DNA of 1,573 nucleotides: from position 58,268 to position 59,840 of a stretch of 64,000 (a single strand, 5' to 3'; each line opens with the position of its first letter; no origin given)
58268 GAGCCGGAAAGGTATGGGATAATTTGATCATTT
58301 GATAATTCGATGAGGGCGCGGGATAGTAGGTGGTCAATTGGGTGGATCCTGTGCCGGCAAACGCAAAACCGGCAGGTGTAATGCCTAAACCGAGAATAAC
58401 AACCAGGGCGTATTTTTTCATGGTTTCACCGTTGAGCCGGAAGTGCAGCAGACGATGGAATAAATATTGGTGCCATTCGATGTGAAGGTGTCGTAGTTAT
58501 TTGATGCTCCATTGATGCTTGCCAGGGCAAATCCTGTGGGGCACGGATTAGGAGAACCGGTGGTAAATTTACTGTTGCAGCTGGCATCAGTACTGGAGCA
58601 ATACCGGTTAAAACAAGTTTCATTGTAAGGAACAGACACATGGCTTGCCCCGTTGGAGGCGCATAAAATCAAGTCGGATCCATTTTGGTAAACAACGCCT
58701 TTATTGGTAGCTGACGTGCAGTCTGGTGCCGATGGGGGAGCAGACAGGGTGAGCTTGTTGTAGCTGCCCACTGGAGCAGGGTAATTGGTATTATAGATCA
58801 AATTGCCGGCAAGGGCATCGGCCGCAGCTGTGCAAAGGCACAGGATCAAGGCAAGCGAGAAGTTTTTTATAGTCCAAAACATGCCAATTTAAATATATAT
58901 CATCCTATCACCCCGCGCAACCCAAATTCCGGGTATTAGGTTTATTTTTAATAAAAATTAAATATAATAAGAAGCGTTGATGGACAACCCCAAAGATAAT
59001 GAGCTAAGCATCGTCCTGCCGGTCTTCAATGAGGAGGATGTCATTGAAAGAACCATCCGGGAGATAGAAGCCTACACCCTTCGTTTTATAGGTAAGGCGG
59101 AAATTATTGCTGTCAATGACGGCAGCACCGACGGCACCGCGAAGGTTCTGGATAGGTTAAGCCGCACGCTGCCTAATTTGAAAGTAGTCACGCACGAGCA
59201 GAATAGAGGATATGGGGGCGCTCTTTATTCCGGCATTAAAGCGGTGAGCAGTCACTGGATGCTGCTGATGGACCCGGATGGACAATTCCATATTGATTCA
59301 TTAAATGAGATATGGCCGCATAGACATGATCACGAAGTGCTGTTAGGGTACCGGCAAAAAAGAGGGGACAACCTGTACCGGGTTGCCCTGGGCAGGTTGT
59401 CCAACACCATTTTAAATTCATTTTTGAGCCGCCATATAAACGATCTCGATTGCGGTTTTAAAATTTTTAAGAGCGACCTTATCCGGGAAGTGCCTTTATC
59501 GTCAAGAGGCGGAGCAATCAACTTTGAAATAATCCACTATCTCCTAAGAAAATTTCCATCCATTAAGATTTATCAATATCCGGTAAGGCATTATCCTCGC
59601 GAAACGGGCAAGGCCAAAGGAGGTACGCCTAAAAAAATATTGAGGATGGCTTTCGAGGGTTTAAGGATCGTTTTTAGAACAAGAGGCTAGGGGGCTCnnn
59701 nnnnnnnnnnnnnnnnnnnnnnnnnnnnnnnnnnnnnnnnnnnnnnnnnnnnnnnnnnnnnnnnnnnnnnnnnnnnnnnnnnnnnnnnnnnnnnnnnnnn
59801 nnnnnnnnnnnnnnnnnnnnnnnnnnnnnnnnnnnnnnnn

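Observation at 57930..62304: Family of three tandem secreted Cys-rich paralogs sharing a '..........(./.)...' N-terminal motif, one fused to a long collagen-like GNT/GAY repeat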

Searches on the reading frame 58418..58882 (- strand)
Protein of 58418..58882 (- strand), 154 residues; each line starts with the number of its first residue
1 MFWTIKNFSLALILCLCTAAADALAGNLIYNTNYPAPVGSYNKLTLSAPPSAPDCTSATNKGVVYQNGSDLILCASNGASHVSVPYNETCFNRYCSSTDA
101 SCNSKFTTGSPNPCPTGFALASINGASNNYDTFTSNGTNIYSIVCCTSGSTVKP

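Call 4: search_protein_families(library=pfam, proteins=[window:58418-58882:-], max_evalue=1)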
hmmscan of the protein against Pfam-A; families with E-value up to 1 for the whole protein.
window:58418-58882:- (154 aa): 1 family
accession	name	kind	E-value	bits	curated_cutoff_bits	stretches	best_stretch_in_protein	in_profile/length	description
PF08194.17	DIM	-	0.068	13.8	20.8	1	6-30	2-28/36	DIM protein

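Call 6: search_protein_families(library=ncbifam, proteins=[window:58418-58882:-], max_evalue=1)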
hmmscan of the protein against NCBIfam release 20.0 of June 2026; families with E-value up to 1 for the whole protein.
window:58418-58882:- (154 aa): 0 families

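Call 32: predict_structure(alignment_id=A4)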
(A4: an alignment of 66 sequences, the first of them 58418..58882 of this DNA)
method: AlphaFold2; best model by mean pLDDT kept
length: 154 residues; sequences in the alignment: 66
mean_pLDDT: 78.7   pTM: 0.49
mean pLDDT of the five models: 78.7, 78.5, 78.3, 78.3, 75.2
residues with pLDDT >= 90: 37; 70-90: 77; 50-70: 39; < 50: 1
segments of 3 or more residues with pLDDT < 50: none
pLDDT, mean of each block of 10 residues (from residue 1): 77 87 59 61 67 89 84 80 77 86 74 89 78 92 88 64
secondary structure, 60 per line:
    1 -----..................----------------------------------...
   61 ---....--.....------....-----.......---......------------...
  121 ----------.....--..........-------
elements in order: H6-23 E64-67 E70-74 E81-84 E90-96 H100-105 E118-120 E131-135 E138-147

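Call 38: find_related_loci(query=A6, collection=genome_contigs, flank=8000)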
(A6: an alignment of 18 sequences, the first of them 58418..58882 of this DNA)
Query A6 (154 aa) in genome_contigs; peptide patterns used: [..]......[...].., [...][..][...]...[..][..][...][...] (x = any residue, [..] = any of these).
20 stretches matched a pattern; 3 encode a relative of the query (tblastn E <= 1e-3); 3 distinct loci.
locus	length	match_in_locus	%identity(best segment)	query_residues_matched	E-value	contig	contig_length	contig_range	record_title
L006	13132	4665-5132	42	5-151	1e-22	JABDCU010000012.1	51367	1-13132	MAG: Candidatus Omnitrophota bacterium isolate BWMinControl_Nextera19_MAG3 3300020833.a:Ga0206995_1012, whole genome sho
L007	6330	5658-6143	38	5-152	7e-21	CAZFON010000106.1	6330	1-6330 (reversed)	MAG TPA_asm: uncultured Planctomycetales bacterium isolate binchicken_co50_257 genome assembly, contig: NODE_17505_lengt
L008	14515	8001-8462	36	19-154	1e-15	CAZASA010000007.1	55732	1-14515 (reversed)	MAG TPA_asm: uncultured Planctomycetales bacterium isolate binchicken_co241_31 genome assembly, contig: NODE_529_length_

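Call 43: search_protein_families(library=pfam, proteins=[L008:1276-2601:-, L008:2598-3419:-, L008:3426-4784:-, L008:5640-6833:-, L008:6849-7601:-, L008:9174-9803:-, L008:9877-11676:-, L008:12196-13596:-, L008:11679-12209:-], max_evalue=0.01)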
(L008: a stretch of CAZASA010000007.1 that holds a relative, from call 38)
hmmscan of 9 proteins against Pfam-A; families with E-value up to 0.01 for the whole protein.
L008:1276-2601:- (441 aa): 1 family
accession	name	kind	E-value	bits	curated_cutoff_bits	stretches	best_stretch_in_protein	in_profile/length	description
PF13231.12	PMT_2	-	9.8e-06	26.3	26.1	1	74-213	13-156/160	Dolichyl-phosphate-mannose-protein mannosyltransferase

L008:2598-3419:- (273 aa): 2 families
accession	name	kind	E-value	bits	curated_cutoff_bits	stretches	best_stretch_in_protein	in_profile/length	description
PF07691.17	PA14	-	6.4e-25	88.1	24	1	133-262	4-144/147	PA14 domain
PF10528.15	GLEYA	-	5.7e-05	23.8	26.2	1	174-253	1-78/91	GLEYA domain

L008:3426-4784:- (452 aa): 0 families

L008:5640-6833:- (397 aa): 1 family
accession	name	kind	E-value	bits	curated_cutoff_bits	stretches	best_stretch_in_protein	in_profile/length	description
PF04140.19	ICMT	-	0.00024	21.9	24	1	296-374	19-94/95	Isoprenylcysteine carboxyl methyltransferase (ICMT) family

L008:6849-7601:- (250 aa): 2 families
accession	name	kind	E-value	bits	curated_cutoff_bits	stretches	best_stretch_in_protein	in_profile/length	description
PF00535.33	Glycos_transf_2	-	2.6e-27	96.2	23.3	1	11-133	1-125/168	Glycosyl transferase family 2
PF10111.15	Glyco_tranf_2_2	-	0.00029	20.9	27.3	1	11-98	1-92/276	Glycosyltransferase like family 2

L008:9174-9803:- (209 aa): 1 family
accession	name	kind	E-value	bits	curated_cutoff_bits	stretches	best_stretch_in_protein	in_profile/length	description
PF01797.21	Y1_Tnp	-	0.00014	22.4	23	1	142-193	64-121/121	Transposase IS200 like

L008:9877-11676:- (599 aa): 1 family
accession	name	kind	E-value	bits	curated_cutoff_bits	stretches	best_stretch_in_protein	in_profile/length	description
PF09852.15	DUF2079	-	2.8e-39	135.9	28.2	1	32-452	4-459/459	Predicted membrane protein (DUF2079)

L008:12196-13596:- (466 aa): 0 families

L008:11679-12209:- (176 aa): 0 families

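Call 51: search_solved_structures(query=A4, max_evalue=10)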
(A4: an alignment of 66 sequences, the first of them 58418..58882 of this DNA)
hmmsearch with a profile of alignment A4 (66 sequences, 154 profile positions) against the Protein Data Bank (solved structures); distinct sequences matched with E-value up to 10: 0.

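Call 53: find_related_loci(query=A6, collection=metagenome_contigs, flank=7000)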
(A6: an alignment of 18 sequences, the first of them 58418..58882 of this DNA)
Query A6 (154 aa) in metagenome_contigs; peptide patterns used: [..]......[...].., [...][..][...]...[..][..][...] (x = any residue, [..] = any of these).
116 stretches matched a pattern; 30 encode a relative of the query (tblastn E <= 1e-3); 30 distinct loci.
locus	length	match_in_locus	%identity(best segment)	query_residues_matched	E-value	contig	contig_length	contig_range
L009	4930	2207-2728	42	5-154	8e-24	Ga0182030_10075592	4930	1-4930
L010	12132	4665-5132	42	5-151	4e-22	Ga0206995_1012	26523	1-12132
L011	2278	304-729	39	10-152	5e-21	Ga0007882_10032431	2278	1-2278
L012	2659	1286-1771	38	5-152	3e-20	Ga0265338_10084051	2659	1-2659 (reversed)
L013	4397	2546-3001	35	9-154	2e-19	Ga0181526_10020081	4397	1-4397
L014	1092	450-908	38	1-152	3e-19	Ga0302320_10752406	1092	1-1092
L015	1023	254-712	36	1-147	4e-19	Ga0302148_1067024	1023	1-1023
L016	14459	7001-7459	36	1-147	8e-19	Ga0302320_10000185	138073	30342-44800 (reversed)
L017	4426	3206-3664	36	1-147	8e-19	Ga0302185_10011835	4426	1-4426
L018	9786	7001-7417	38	3-152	4e-18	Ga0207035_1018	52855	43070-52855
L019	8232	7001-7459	31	2-154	4e-18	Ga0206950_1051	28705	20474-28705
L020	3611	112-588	34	3-144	8e-18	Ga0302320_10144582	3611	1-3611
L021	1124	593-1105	34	5-154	2e-16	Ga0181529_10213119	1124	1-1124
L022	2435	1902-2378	36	4-154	3e-15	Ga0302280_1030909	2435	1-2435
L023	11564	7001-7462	36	19-154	4e-15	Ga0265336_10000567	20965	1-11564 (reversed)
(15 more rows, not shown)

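Call 80: find_related_loci(query=A6, collection=viral_contigs, flank=5000)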
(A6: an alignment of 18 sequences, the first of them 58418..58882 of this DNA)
Query A6 (154 aa) in viral_contigs; peptide patterns used: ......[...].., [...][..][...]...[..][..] (x = any residue, [..] = any of these).
30 stretches matched a pattern, but none encodes a relative of the query by tblastn (E <= 1e-3).

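Call 81: search_protein_families(library=phrogs, proteins=[window:58418-58882:-], max_evalue=0.01)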
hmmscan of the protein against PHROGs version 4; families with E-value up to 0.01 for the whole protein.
window:58418-58882:- (154 aa): 0 families

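Call 82: search_protein_families(library=ncbifam, proteins=[L008:9877-11676:-, L008:3426-4784:-, L008:12196-13596:-, L008:5640-6833:-, L008:1276-2601:-], max_evalue=0.01)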
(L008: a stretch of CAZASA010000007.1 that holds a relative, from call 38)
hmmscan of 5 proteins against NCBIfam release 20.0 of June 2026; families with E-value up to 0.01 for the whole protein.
L008:9877-11676:- (599 aa): 0 families

L008:3426-4784:- (452 aa): 0 families

L008:12196-13596:- (466 aa): 0 families

L008:5640-6833:- (397 aa): 0 families

L008:1276-2601:- (441 aa): 0 families

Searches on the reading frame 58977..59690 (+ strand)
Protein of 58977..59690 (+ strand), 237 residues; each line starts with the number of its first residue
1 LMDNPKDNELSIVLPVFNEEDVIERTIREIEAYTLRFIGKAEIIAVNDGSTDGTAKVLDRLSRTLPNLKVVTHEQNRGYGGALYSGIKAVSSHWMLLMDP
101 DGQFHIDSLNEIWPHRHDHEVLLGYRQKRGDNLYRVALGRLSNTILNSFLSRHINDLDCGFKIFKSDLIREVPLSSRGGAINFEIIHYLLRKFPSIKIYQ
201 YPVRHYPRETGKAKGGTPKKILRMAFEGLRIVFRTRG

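Call 4: search_protein_families(library=pfam, proteins=[window:58977-59690:+], max_evalue=1)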
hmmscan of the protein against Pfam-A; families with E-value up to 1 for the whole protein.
window:58977-59690:+ (237 aa): 4 families
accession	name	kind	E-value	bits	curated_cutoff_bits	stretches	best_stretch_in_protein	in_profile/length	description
PF00535.33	Glycos_transf_2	-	6e-27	95.1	23.3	1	11-171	1-166/168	Glycosyl transferase family 2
PF13641.12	Glyco_tranf_2_3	-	2.8e-08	34.5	27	1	10-101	3-96/230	Glycosyltransferase like family 2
PF13704.12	Glyco_tranf_2_4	-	2.2e-05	25.3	27.5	1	18-107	2-87/98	Glycosyl transferase family 2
PF10111.15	Glyco_tranf_2_2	-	0.00083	19.4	27.3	1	11-111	1-101/276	Glycosyltransferase like family 2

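Call 6: search_protein_families(library=ncbifam, proteins=[window:58977-59690:+], max_evalue=1)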
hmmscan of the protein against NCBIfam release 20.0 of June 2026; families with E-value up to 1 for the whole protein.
window:58977-59690:+ (237 aa): 23 families
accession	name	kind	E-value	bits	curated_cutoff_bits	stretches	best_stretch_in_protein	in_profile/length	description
TIGR03937.1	PgaC_IcaA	equivalog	2.9e-17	62.7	422.3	1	6-103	43-137/407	poly-beta-1,6-N-acetyl-D-glucosamine synthase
NF007986.1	PRK10714.1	equivalog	2e-15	56.6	529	1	8-215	6-210/316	undecaprenyl-phosphate 4-deoxy-4-formamido-L-arabinose transferase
NF047588.1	GlcsyltransPgfSStrep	equivalog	2.2e-15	56.7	500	1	10-169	3-164/308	glycosyltransferase PgfS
TIGR04182.1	glyco_TIGR04182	equivalog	7.5e-13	48.5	325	1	10-211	2-196/293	S-layer glycoprotein N-glycosyltransferase AglJ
NF007482.0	PRK10073.1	equivalog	8.3e-12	44.8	423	1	6-104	4-98/334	glycosyltransferase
NF041875.1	EPS_EpsD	equivalog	4.2e-11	42.8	370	1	10-121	1-111/325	exopolysaccharide biosynthesis glycosyltransferase EpsD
NF047683.1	TeichurnBiosyTuaG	equivalog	2.8e-10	40.3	400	1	6-111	4-106/252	teichuronic acid biosynthesis protein TuaG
NF041391.1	DPhHxTase_Halo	equivalog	4.4e-10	38.9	375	1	16-186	3-167/213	dolichyl-phosphate hexose transferase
TIGR04283.1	glyco_like_mftF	equivalog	5e-10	39.3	182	1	10-114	1-95/221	TIGR04283 family arsenosugar biosynthesis glycosyltransferase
NF058614.1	PPMAGASynPpgS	equivalog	1.9e-09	37.3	370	1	12-192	4-185/226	polyprenyl-phospho-N-acetylgalactosaminyl synthase PpgS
TIGR03111.1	glyc2_xrt_Gpos1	hypoth_equivalog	1.3e-08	34.1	363.95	1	9-112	50-152/439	TIGR03111 family XrtG-associated glycosyltransferase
NF010496.0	PRK13915.1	equivalog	1.5e-08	34.1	262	1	6-101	29-126/307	glucosyl-3-phosphoglycerate synthase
TIGR03469.1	HpnB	hypoth_equivalog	3.7e-08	32.8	379.25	1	9-117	45-161/386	hopene-associated glycosyltransferase HpnB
TIGR03965.1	mycofact_glyco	equivalog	1.9e-07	30.3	280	1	4-122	70-185/467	mycofactocin biosynthesis glycosyltransferase MftF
TIGR04009.1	wcaE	equivalog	6.8e-05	22.2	369.2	1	10-109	3-100/248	colanic acid biosynthesis glycosyltransferase WcaE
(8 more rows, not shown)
